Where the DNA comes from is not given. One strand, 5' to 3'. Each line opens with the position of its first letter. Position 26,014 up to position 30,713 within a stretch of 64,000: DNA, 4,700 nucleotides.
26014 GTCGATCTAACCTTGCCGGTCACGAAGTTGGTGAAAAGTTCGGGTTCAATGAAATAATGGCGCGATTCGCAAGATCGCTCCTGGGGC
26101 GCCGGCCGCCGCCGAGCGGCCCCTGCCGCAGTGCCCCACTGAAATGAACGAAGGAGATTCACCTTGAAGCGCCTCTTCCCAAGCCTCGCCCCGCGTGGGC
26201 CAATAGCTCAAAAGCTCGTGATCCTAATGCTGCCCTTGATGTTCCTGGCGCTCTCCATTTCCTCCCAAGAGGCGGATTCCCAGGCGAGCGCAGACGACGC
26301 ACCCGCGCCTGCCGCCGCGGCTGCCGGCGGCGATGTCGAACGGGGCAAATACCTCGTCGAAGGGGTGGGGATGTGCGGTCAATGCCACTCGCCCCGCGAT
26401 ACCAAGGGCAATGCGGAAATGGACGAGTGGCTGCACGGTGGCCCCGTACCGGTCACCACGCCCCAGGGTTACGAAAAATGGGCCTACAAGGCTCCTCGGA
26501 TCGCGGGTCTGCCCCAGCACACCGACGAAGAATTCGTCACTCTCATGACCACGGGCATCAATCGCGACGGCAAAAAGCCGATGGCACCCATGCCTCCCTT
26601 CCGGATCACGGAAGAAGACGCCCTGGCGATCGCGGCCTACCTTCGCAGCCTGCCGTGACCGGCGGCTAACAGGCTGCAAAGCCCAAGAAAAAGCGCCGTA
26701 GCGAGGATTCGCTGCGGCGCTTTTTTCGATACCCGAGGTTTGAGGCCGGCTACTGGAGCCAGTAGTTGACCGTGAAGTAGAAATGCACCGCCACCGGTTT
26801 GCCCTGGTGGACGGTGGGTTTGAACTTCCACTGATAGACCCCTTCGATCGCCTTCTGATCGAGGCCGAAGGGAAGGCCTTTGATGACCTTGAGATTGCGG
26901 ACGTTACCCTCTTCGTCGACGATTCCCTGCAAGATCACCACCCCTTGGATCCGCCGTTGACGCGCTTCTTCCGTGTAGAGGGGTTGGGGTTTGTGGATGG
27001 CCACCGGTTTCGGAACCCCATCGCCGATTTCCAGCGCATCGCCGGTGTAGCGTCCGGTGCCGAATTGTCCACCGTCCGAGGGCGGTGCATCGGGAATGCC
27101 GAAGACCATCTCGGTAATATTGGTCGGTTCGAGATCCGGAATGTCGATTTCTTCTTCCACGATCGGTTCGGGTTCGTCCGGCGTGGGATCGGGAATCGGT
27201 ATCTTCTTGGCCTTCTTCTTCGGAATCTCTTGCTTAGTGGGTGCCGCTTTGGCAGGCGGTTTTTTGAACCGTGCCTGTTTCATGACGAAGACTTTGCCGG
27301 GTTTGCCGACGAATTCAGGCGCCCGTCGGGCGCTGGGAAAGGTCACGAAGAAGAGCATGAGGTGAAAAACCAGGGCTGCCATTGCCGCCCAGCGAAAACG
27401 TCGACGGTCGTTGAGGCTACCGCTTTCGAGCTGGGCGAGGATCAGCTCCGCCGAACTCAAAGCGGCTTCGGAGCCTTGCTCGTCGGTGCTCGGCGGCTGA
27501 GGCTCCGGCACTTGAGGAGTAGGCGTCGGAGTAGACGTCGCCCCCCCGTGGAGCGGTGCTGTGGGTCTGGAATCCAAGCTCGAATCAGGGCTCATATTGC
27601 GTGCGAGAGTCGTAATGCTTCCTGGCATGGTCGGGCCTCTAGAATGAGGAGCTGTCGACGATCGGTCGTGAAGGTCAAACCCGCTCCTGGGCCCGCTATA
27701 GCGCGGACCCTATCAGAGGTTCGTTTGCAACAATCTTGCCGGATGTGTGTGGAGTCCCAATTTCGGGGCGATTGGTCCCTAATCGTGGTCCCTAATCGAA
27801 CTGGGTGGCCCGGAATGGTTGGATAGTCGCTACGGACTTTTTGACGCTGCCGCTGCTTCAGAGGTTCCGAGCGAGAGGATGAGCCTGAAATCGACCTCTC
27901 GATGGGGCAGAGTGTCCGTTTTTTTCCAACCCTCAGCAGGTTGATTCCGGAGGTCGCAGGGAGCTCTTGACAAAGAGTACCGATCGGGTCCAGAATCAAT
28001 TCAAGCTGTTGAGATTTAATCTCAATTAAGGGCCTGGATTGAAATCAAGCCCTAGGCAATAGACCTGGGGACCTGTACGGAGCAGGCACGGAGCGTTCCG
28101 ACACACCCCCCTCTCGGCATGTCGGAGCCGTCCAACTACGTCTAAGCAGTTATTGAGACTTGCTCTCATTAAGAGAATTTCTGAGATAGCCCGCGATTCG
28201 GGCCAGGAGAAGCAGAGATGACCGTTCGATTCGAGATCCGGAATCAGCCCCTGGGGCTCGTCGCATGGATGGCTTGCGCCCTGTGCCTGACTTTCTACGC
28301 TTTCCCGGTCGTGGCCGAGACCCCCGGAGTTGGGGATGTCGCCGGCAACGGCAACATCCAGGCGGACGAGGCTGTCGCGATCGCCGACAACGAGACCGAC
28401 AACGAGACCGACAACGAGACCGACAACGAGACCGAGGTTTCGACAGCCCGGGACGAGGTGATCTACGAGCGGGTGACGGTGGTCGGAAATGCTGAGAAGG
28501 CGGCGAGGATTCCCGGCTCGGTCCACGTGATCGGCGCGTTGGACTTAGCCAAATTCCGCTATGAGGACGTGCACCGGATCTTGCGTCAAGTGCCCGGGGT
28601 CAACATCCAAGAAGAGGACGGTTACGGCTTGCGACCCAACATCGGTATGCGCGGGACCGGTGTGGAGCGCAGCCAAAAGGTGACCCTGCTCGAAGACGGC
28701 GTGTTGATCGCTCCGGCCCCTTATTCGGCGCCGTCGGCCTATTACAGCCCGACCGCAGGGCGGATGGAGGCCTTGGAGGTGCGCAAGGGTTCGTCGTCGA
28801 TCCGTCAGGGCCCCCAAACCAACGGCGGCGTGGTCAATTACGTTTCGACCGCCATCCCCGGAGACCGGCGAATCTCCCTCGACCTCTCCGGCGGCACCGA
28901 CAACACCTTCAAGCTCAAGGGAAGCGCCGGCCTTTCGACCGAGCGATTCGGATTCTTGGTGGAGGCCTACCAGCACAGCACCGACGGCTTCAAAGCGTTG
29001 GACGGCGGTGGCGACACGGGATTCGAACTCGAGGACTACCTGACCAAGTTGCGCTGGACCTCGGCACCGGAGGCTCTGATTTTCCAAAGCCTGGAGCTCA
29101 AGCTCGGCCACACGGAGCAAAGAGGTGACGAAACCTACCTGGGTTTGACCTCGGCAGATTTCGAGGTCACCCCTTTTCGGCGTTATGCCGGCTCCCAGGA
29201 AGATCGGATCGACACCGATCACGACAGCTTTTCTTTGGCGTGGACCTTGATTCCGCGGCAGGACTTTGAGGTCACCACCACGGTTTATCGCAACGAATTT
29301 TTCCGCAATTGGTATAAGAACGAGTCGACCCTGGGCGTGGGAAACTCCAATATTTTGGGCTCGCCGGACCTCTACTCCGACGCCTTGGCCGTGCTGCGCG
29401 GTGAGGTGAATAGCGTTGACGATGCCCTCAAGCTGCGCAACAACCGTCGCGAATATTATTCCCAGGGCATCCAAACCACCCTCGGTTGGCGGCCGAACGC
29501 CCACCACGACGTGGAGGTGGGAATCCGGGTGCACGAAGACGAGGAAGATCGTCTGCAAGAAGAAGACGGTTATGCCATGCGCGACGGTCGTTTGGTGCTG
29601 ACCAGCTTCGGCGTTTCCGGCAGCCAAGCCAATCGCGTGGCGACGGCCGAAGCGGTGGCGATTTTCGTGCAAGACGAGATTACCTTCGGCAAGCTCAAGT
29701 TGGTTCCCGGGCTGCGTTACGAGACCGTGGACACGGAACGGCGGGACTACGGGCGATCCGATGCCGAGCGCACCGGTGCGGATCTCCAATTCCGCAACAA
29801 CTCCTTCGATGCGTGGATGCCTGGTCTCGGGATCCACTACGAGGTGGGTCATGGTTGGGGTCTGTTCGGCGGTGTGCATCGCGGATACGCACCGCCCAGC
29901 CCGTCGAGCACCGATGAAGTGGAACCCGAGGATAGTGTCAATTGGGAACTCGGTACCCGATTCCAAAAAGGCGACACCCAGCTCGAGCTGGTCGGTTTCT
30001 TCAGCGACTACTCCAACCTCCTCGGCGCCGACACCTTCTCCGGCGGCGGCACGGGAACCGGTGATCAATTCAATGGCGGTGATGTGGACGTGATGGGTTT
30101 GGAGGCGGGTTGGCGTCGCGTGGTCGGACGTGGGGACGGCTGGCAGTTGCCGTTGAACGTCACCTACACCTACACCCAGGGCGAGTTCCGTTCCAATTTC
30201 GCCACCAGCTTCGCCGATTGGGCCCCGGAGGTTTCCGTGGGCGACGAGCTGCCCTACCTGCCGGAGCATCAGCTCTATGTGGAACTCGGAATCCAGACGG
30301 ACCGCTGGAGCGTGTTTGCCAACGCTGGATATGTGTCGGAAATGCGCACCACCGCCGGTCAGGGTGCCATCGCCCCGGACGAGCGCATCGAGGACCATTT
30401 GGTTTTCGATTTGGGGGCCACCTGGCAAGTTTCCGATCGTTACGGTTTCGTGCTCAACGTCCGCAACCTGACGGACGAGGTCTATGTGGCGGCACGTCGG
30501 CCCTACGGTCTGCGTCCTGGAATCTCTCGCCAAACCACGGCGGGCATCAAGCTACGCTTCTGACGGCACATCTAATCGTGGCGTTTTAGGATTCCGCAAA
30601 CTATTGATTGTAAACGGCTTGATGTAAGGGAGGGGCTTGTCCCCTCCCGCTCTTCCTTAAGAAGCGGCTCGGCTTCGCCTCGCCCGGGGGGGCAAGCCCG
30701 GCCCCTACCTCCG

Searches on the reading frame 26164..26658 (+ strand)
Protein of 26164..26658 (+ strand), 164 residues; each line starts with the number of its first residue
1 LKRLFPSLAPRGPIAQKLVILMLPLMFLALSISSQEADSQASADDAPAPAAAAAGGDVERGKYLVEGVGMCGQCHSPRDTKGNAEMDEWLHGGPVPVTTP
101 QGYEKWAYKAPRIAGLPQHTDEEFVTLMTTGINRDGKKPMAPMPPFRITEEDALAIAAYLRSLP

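Call 47: search_protein_families(library=pfam, proteins=[window:26164-26658:+], max_evalue=0.0001)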
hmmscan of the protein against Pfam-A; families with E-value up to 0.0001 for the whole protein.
window:26164-26658:+ (164 aa): 2 families
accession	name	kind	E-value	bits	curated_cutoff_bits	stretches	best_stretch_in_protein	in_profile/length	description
PF00034.26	Cytochrom_C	-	1.7e-06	29.7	21.3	1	59-163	2-89/90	Cytochrome c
PF13442.11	Cytochrome_CBB3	-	1e-05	26.2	27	1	57-160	2-68/68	Cytochrome C oxidase, cbb3-type, subunit III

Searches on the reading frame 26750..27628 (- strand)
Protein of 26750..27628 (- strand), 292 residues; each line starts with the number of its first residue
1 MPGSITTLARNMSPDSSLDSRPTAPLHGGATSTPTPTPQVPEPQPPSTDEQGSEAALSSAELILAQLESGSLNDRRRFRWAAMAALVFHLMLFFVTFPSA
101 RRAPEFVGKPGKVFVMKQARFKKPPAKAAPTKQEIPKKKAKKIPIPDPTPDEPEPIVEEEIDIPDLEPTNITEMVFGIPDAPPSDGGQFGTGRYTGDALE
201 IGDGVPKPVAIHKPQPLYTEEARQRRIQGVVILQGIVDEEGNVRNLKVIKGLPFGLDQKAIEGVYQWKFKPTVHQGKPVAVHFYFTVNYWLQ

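Call 47: search_protein_families(library=pfam, proteins=[window:26750-27628:-], max_evalue=0.0001)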
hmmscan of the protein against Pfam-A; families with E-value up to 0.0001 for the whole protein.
window:26750-27628:- (292 aa): 1 family
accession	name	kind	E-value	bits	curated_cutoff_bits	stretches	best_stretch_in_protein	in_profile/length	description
PF03544.19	TonB_C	-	3e-18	66.5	24.6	1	214-289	1-77/79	Gram-negative bacterial TonB protein C-terminal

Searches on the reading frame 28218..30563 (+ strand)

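Call 47: search_protein_families(library=pfam, proteins=[window:28218-30563:+], max_evalue=0.0001)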
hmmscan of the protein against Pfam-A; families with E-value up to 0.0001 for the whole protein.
window:28218-30563:+ (781 aa): 2 families
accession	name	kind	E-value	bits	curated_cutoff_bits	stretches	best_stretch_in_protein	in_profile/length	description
PF00593.30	TonB_dep_Rec_b-barrel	-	2e-39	137.1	27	1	316-751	42-436/436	TonB dependent receptor-like, beta-barrel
PF07715.20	Plug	-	2.9e-13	50.7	23.9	1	96-205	3-107/107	TonB-dependent Receptor Plug Domain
